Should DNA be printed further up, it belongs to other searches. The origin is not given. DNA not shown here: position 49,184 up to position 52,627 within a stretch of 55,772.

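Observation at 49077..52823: GTPase-less three-gene Roadblock module: Roadblock/LC7, a 1047-aa PATAN-Roadblock-PATAN-coiled-coil protein, and a 2-TM protein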

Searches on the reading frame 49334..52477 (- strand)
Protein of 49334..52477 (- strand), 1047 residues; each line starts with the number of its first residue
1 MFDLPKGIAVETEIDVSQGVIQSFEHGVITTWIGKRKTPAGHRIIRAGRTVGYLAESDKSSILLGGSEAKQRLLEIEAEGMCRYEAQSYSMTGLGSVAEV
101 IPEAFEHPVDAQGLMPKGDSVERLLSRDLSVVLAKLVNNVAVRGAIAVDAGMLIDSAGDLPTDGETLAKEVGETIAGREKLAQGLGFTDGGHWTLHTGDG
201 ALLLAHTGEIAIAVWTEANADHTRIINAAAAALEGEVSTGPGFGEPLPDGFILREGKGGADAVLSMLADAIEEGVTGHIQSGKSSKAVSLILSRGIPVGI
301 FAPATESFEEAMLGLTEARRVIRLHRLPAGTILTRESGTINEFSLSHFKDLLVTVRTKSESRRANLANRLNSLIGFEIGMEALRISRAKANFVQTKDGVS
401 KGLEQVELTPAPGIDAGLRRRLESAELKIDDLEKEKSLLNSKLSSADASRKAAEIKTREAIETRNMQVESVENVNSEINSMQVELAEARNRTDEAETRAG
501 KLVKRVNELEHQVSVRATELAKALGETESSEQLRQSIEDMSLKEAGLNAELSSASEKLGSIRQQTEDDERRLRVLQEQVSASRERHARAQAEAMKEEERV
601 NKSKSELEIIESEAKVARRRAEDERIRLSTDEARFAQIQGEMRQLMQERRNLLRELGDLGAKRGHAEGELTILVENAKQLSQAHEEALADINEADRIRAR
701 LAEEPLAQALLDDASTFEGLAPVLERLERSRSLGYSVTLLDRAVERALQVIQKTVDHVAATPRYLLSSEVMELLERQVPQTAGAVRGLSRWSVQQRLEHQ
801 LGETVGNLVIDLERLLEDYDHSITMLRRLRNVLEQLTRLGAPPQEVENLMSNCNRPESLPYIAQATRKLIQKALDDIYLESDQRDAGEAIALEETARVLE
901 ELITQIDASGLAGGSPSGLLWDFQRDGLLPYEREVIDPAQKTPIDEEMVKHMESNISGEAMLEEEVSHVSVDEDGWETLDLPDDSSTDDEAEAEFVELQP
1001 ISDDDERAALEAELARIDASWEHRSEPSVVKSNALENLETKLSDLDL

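Call 5: search_protein_families(library=pfam, proteins=[window:49334-52477:-], max_evalue=10)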
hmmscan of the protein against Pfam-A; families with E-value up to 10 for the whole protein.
window:49334-52477:- (1047 aa): 0 families

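Call 6: search_protein_families(library=ncbifam, proteins=[window:49334-52477:-], max_evalue=10)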
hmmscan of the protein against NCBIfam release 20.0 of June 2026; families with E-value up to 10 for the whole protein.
window:49334-52477:- (1047 aa): 8 families
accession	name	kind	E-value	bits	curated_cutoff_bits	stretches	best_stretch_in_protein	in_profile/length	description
TIGR02168.1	SMC_prok_B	equivalog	2e-09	35.8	567.35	1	433-726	224-529/1181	chromosome segregation protein SMC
TIGR02169.1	SMC_prok_A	equivalog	2.8e-06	25.3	729.4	1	419-686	244-509/1165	chromosome segregation protein SMC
NF002572.0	PRK02224.1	equivalog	6.1e-06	24.8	1087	1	384-840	170-605/888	DNA double-strand break repair ATPase Rad50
NF041035.1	Rad50_Halo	equivalog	0.0023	16.4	1000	1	386-659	172-438/883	DNA double-strand break repair ATPase Rad50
TIGR04523.1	Mplasa_alph_rch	subfamily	0.96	7.3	270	1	423-684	380-633/745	helix-rich protein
NF043073.1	MMSYN1_0195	equivalog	3.2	5.7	1250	1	437-644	340-548/1021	spermidine/putrescine ABC transporter permease/substrate-binding protein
NF038218.1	IcmG_DotF_IVB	equivalog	3.6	7.2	200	2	526-610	115-198/266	type IVB secretion system protein IcmG/DotF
NF003034.1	PRK03918.1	equivalog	9.9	3.9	700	1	448-684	202-435/878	DNA double-strand break repair ATPase Rad50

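Call 9: find_homologous_proteins(query=window:49334-52477:-, max_evalue=0.001)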
Query window:49334-52477:- (1047 aa): 551 proteins with E <= 0.001 among 8000 candidates; the best 120 are listed.
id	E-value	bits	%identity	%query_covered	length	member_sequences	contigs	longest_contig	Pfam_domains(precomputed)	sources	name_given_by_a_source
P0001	0.0e+0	2181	98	100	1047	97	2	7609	-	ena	-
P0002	0.0e+0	2114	95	100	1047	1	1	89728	-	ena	-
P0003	0.0e+0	2114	95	100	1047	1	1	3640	-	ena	-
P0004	0.0e+0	2113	95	100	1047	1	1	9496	-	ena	-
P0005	0.0e+0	2113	95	100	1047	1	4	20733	-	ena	-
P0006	0.0e+0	2112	95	100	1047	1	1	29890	-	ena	-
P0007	0.0e+0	2111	95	100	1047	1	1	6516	-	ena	-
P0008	0.0e+0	2109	95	100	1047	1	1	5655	-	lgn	-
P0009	0.0e+0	2108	94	100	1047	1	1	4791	-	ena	-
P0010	0.0e+0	2107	95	100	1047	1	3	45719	-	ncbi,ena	-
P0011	0.0e+0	2107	94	100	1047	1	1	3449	-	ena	-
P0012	0.0e+0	2107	95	100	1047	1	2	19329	-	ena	-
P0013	0.0e+0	2107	95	100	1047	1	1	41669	-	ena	-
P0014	0.0e+0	2107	95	100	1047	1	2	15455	-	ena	-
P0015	0.0e+0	2107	95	100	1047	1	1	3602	-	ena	-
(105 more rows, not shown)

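Call 16: find_related_loci(query=window:49334-52477:-, collection=genome_contigs, flank=10000)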
Query window:49334-52477:- (1047 aa) in genome_contigs; peptide patterns used: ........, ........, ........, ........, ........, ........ (x = any residue, [..] = any of these).
93 stretches matched a pattern; 28 encode a relative of the query (tblastn E <= 1e-3); 27 distinct loci.
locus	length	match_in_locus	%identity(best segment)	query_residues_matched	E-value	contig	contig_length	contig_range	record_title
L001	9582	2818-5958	98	1-1047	0e+0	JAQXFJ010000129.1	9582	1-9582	MAG: Candidatus Poseidoniaceae archaeon isolate cluster3-bin.58 k119_163734, whole genome shotgun sequence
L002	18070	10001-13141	97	1-1047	0e+0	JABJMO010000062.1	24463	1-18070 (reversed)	MAG: Methanobacteriota archaeon isolate SI075_bin14 k141_820538, whole genome shotgun sequence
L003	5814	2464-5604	95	1-1047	0e+0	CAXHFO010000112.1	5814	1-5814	MAG TPA_asm: uncultured Candidatus Poseidoniales archaeon isolate SRR12479975_concoct_5 genome assembly, contig: ERZ4874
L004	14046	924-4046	94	1-1041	0e+0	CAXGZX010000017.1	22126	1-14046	MAG TPA_asm: uncultured Candidatus Poseidoniales archaeon isolate SRR12479745_concoct_51 genome assembly, contig: ERZ487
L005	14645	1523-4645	94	1-1041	0e+0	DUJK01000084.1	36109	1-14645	MAG TPA_asm: Candidatus Poseidoniaceae archaeon isolate UBA8734 contig_3240, whole genome shotgun sequence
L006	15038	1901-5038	85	1-1047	0e+0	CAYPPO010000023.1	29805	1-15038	MAG TPA_asm: uncultured Candidatus Poseidoniales archaeon isolate binchicken_co76_63 genome assembly, contig: NODE_1760_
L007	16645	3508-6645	84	1-1047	0e+0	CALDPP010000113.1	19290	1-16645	MAG TPA_asm: uncultured euryarchaeote isolate ERR598966_bin.16_CONCOCT_v1.1_MAG genome assembly, contig: ERZ832020.531,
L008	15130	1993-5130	83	1-1047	0e+0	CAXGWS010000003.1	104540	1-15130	MAG TPA_asm: uncultured Candidatus Poseidoniales archaeon isolate ERR594347_concoct_43 genome assembly, contig: ERZ11848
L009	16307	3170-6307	84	1-1047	0e+0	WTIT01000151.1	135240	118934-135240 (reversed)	MAG: Methanobacteriota archaeon isolate PL36325bin_14 NODE_11_length_135240_cov_14.014580, whole genome shotgun sequence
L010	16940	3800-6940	84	1-1047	0e+0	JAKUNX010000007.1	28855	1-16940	MAG: Candidatus Poseidoniaceae archaeon isolate ALOHA_A2.0_18 A2.0-MGIIa-L1-1_7, whole genome shotgun sequence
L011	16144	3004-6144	84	1-1047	0e+0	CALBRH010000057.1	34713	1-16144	MAG TPA_asm: uncultured euryarchaeote isolate ERR599136_bin.74_CONCOCT_v1.1_MAG genome assembly, contig: ERZ841824.1135,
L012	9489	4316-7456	81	1-1047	0e+0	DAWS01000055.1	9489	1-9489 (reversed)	MAG TPA_asm: Euryarchaeota archaeon UBA111 UBA111_contig_19351, whole genome shotgun sequence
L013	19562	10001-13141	81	1-1047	0e+0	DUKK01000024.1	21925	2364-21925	MAG TPA_asm: Candidatus Poseidoniaceae archaeon isolate UBA9354 contig_5417, whole genome shotgun sequence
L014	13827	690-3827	82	1-1047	0e+0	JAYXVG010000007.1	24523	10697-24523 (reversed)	MAG: Thermoplasmatota archaeon isolate XS_MAG117 XS_MAG117_0007, whole genome shotgun sequence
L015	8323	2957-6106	78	1-1047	0e+0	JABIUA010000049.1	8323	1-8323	MAG: Methanobacteriota archaeon isolate SI072_bin37 k141_3492206, whole genome shotgun sequence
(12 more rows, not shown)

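Call 74: find_related_loci(query=A2, collection=genome_contigs, flank=2500)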
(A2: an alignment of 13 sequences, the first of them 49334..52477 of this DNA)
Query A2 (1047 aa) in genome_contigs; peptide patterns used: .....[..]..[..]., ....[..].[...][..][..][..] (x = any residue, [..] = any of these).
599 stretches matched a pattern (row limit reached: there are more); 239 encode a relative of the query (tblastn E <= 1e-3); the best 80 are kept; 80 distinct loci.
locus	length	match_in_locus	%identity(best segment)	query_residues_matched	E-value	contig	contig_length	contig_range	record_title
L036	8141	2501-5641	97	1-1047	0e+0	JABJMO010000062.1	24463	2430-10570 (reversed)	MAG: Methanobacteriota archaeon isolate SI075_bin14 k141_820538, whole genome shotgun sequence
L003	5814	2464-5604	95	1-1047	0e+0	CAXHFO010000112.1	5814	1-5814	MAG TPA_asm: uncultured Candidatus Poseidoniales archaeon isolate SRR12479975_concoct_5 genome assembly, contig: ERZ4874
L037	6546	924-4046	94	1-1041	0e+0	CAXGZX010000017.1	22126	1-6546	MAG TPA_asm: uncultured Candidatus Poseidoniales archaeon isolate SRR12479745_concoct_51 genome assembly, contig: ERZ487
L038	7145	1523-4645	94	1-1041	0e+0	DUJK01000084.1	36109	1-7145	MAG TPA_asm: Candidatus Poseidoniaceae archaeon isolate UBA8734 contig_3240, whole genome shotgun sequence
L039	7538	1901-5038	85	1-1047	0e+0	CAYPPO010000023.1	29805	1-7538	MAG TPA_asm: uncultured Candidatus Poseidoniales archaeon isolate binchicken_co76_63 genome assembly, contig: NODE_1760_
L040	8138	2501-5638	84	1-1047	0e+0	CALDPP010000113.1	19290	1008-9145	MAG TPA_asm: uncultured euryarchaeote isolate ERR598966_bin.16_CONCOCT_v1.1_MAG genome assembly, contig: ERZ832020.531,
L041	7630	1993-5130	83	1-1047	0e+0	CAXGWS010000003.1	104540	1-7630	MAG TPA_asm: uncultured Candidatus Poseidoniales archaeon isolate ERR594347_concoct_43 genome assembly, contig: ERZ11848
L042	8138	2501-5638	84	1-1047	0e+0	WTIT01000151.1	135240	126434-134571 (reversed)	MAG: Methanobacteriota archaeon isolate PL36325bin_14 NODE_11_length_135240_cov_14.014580, whole genome shotgun sequence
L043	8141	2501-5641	84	1-1047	0e+0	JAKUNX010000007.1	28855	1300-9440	MAG: Candidatus Poseidoniaceae archaeon isolate ALOHA_A2.0_18 A2.0-MGIIa-L1-1_7, whole genome shotgun sequence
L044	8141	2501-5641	84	1-1047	0e+0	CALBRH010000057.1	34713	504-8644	MAG TPA_asm: uncultured euryarchaeote isolate ERR599136_bin.74_CONCOCT_v1.1_MAG genome assembly, contig: ERZ841824.1135,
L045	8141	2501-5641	81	1-1047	0e+0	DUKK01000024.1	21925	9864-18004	MAG TPA_asm: Candidatus Poseidoniaceae archaeon isolate UBA9354 contig_5417, whole genome shotgun sequence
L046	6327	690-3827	82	1-1047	0e+0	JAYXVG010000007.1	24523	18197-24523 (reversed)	MAG: Thermoplasmatota archaeon isolate XS_MAG117 XS_MAG117_0007, whole genome shotgun sequence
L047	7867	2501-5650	78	1-1047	0e+0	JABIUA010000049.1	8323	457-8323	MAG: Methanobacteriota archaeon isolate SI072_bin37 k141_3492206, whole genome shotgun sequence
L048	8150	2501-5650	77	1-1047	0e+0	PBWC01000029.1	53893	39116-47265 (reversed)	MAG: Methanobacteriota archaeon isolate RS406 39739, whole genome shotgun sequence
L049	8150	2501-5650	78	1-1047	0e+0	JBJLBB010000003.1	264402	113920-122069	MAG: Candidatus Poseidoniaceae archaeon isolate LRMED-012 MGIIa-LRMED-012-C3, whole genome shotgun sequence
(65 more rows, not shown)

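Call 80: search_protein_families(library=padloc, proteins=[window:49334-52477:-], max_evalue=0.01)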
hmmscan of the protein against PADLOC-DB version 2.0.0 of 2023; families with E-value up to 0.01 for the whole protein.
window:49334-52477:- (1047 aa): 5 families
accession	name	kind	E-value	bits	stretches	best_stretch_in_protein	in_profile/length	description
PDLC00553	JetC2|JetC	-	5.3e-05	19.3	1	416-527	401-513/1361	DUF3584 domain; MukB-like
PDLC00582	JetC3|JetC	-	7.1e-05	18.8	1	418-688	810-1081/1472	DUF3584 domain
PDLC00583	JetC3|JetC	-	0.0022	13.8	1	440-704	767-1018/1471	DUF3584 domain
PDLC03868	LmuB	-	0.003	13.9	1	358-579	563-773/1035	-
PDLC00551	JetC2|JetC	-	0.0032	13.4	1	421-703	742-1028/1365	DUF3584 domain; MukB-like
